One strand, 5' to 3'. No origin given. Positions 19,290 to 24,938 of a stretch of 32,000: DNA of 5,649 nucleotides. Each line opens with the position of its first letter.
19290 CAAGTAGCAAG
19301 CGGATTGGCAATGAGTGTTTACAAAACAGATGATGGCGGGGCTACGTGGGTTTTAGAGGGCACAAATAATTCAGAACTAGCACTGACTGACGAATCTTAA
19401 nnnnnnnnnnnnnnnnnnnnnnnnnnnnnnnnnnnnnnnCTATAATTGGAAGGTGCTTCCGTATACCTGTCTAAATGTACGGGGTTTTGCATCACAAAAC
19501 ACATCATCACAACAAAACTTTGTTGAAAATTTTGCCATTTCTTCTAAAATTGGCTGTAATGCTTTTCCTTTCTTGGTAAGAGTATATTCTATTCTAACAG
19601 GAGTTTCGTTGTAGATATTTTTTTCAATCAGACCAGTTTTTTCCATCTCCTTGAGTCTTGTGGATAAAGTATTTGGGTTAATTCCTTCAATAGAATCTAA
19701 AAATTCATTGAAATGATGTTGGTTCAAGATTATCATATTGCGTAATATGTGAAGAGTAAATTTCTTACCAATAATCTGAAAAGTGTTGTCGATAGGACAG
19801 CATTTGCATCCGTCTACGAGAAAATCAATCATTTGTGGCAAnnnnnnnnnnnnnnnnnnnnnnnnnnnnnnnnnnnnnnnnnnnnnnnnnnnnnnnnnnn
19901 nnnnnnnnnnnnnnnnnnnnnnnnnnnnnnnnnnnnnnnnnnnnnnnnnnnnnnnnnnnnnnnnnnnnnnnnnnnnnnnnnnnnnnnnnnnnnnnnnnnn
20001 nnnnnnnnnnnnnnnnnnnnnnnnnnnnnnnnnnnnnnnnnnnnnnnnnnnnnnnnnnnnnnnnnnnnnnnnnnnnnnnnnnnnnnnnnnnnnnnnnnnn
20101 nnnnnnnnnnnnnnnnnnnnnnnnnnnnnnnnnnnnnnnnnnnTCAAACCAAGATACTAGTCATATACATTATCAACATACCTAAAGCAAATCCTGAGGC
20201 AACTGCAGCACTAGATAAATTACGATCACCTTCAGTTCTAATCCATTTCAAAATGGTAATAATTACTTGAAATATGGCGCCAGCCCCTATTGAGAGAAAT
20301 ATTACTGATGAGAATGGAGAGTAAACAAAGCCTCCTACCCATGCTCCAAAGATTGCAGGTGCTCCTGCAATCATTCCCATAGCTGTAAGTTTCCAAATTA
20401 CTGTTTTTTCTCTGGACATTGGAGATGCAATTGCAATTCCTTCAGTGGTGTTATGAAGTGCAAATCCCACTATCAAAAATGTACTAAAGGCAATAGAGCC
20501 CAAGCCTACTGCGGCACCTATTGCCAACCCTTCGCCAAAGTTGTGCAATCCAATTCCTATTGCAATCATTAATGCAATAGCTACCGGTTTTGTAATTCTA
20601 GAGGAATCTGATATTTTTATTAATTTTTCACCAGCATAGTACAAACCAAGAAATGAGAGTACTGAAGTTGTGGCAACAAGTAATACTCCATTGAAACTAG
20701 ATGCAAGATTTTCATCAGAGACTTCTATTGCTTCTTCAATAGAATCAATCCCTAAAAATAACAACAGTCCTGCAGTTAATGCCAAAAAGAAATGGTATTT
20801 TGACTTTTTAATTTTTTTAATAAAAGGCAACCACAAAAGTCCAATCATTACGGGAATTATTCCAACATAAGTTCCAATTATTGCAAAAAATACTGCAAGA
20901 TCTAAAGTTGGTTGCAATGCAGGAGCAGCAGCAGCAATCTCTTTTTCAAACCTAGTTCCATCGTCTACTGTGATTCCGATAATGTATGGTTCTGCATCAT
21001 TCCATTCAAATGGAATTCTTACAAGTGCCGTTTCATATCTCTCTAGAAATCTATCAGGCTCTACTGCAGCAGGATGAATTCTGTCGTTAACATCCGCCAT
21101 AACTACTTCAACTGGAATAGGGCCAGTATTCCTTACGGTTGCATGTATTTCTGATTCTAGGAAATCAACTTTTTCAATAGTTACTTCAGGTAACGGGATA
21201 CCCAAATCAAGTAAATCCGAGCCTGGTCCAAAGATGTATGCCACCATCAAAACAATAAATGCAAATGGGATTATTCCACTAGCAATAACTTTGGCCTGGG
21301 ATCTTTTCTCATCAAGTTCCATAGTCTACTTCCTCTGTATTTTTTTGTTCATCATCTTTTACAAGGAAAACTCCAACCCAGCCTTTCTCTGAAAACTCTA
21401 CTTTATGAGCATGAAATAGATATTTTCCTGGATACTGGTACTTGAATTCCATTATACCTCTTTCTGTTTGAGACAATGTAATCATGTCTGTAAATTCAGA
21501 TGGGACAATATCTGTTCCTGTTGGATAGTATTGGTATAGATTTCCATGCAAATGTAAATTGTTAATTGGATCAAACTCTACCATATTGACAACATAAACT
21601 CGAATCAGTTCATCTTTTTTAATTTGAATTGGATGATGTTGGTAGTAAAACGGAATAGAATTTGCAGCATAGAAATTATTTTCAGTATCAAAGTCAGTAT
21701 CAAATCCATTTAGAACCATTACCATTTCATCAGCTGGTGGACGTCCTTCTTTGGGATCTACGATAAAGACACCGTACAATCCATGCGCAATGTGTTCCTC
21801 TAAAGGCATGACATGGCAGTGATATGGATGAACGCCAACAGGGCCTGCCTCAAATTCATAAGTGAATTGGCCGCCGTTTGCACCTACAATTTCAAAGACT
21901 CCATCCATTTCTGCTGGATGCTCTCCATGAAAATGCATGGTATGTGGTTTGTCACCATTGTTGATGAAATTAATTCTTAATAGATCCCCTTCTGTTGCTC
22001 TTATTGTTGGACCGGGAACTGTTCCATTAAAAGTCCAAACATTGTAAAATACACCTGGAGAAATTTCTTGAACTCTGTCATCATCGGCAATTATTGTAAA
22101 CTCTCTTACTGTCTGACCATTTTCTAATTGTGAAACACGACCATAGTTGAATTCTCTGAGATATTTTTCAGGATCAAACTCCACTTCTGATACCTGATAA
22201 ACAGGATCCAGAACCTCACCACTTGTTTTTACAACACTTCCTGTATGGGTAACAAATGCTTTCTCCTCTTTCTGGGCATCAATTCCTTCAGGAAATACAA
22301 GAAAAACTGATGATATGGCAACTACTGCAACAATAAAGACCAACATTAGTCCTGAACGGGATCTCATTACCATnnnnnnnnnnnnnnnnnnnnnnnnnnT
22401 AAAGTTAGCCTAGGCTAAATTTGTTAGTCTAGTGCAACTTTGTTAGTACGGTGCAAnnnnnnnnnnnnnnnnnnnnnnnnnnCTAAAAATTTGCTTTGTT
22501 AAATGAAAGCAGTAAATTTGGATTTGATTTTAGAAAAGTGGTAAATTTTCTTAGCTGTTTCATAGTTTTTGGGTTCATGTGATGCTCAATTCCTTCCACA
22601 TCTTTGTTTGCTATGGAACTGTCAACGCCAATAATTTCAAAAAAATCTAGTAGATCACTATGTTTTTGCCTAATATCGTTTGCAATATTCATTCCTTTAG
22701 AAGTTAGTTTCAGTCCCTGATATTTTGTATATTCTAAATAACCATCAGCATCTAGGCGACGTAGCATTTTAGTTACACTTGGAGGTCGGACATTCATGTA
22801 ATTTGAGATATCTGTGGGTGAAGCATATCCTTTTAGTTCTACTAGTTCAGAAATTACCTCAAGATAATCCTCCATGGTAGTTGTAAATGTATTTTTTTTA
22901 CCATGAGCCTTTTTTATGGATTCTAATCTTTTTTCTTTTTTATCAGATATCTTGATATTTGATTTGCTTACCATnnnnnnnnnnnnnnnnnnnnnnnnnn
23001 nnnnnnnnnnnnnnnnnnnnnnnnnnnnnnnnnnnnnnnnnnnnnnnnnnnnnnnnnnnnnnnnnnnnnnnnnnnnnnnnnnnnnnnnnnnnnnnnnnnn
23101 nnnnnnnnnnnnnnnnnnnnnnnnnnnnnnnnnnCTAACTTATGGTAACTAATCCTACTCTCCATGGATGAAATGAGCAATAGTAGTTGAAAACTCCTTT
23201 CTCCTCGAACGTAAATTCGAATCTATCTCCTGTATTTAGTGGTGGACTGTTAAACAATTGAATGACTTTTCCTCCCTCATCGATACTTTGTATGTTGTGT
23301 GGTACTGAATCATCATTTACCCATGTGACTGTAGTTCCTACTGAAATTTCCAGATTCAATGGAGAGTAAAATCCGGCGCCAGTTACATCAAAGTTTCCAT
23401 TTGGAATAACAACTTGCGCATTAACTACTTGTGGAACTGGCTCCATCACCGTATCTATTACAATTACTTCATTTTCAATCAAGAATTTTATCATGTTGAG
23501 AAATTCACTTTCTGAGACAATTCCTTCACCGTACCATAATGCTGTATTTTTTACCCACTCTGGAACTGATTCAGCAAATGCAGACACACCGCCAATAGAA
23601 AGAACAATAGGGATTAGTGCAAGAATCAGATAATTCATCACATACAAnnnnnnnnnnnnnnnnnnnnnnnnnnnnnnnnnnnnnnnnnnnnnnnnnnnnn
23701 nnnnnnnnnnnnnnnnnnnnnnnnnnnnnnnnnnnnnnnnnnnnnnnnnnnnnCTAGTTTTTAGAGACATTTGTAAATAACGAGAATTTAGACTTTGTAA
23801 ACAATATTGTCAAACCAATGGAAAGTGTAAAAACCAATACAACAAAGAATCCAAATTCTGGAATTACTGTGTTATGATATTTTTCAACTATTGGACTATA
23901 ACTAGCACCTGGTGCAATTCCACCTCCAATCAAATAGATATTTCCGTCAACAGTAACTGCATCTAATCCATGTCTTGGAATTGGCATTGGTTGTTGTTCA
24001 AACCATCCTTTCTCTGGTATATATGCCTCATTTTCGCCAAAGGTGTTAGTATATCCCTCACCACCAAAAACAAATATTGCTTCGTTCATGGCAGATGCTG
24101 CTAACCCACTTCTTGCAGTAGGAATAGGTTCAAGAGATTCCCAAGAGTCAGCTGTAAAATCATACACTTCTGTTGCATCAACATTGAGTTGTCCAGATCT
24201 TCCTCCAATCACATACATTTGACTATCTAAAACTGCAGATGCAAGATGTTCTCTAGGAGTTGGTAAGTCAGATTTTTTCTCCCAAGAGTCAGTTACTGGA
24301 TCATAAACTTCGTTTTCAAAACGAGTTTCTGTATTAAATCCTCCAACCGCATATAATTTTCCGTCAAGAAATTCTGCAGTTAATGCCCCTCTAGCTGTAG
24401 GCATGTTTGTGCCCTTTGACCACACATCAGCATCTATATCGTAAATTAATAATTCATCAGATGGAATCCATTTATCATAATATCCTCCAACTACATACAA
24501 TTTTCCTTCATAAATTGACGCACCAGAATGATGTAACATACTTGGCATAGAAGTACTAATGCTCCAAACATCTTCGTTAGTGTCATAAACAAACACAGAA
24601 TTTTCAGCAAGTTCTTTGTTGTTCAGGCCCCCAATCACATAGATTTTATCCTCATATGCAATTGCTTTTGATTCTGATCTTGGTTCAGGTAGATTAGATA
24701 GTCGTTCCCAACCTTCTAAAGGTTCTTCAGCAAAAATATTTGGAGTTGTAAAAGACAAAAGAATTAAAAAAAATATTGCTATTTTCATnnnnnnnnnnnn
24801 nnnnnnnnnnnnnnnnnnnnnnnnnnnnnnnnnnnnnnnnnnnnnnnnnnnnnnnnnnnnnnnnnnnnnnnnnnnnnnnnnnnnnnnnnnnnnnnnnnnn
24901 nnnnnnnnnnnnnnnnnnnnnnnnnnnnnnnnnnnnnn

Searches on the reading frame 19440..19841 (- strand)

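Call 4: search_protein_families(library=pfam, proteins=[window:19440-19841:-], max_evalue=0.01)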
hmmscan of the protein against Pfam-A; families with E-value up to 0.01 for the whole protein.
window:19440-19841:- (133 aa): 4 families
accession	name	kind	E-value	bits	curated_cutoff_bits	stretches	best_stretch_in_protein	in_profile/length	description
PF01638.23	HxlR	-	4.9e-22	78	20.8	1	23-110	1-87/91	HxlR-like helix-turn-helix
PF03551.20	PadR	-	6.2e-05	23.4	27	1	43-94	18-71/75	Transcriptional regulator PadR-like family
PF13412.12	HTH_24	-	0.0058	16.6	21.9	1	53-73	28-48/48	Winged helix-turn-helix DNA-binding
PF01047.28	MarR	-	0.0061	16.9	24.6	1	29-74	8-49/59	MarR family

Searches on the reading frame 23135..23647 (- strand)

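Call 4: search_protein_families(library=pfam, proteins=[window:23135-23647:-], max_evalue=0.01)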
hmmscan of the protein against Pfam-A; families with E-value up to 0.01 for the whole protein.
window:23135-23647:- (170 aa): 2 families
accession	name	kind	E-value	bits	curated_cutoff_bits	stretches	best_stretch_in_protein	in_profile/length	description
PF00127.26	Copper-bind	-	2.5e-09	37.9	21.2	1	94-169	14-98/99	Copper binding proteins, plastocyanin/azurin family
PF13473.12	Cupredoxin_1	-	0.00077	19.9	27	1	92-162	30-97/104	Cupredoxin-like domain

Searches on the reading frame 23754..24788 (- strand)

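Call 4: search_protein_families(library=pfam, proteins=[window:23754-24788:-], max_evalue=0.01)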
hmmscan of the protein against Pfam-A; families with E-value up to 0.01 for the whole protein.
window:23754-24788:- (344 aa): 11 families
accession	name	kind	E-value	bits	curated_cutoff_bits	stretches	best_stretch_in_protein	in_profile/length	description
PF01344.31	Kelch_1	-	1.8e-50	168.5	20.1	4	36-82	1-46/46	Kelch motif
PF24681.1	Kelch_KLHDC2_KLHL20_DRC7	-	1.2e-43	149.5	50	2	42-243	4-221/221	KLHDC2/KLHL20/DRC7 Kelch-repeats domain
PF25210.1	Kelch_FKB95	-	4.3e-36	125.3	70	3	80-172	28-123/268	FKB95, Kelch-repeats domain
PF07646.21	Kelch_2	-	8.6e-34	114.2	21.3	4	36-82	1-48/48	Kelch motif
PF13964.12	Kelch_6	-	1.1e-30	105.1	25.3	3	86-133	4-50/50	Kelch motif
PF13418.12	Kelch_4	-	1.1e-24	86.5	21.6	1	86-131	4-49/49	Galactose oxidase, central domain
PF24981.1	Beta-prop_ATRN-LZTR1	-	2.8e-24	86.3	50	2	31-197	34-220/289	Attractin/LZTR1 beta-propeller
PF13415.12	Kelch_3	-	1.4e-23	82.9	22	2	189-232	2-46/48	Galactose oxidase, central domain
PF24996.1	NANM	-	2.7e-19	69.7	45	2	25-105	41-127/350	N-acetylneuraminate epimerase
PF13854.13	Kelch_HCF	-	2.7e-09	37.2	113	0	87-154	193-261/345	Host cell factor, Kelch-repeats domain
PF19755.4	DUF6242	-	5.2e-06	26.9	29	0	27-100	130-202/217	Domain of unknown function (DUF6242)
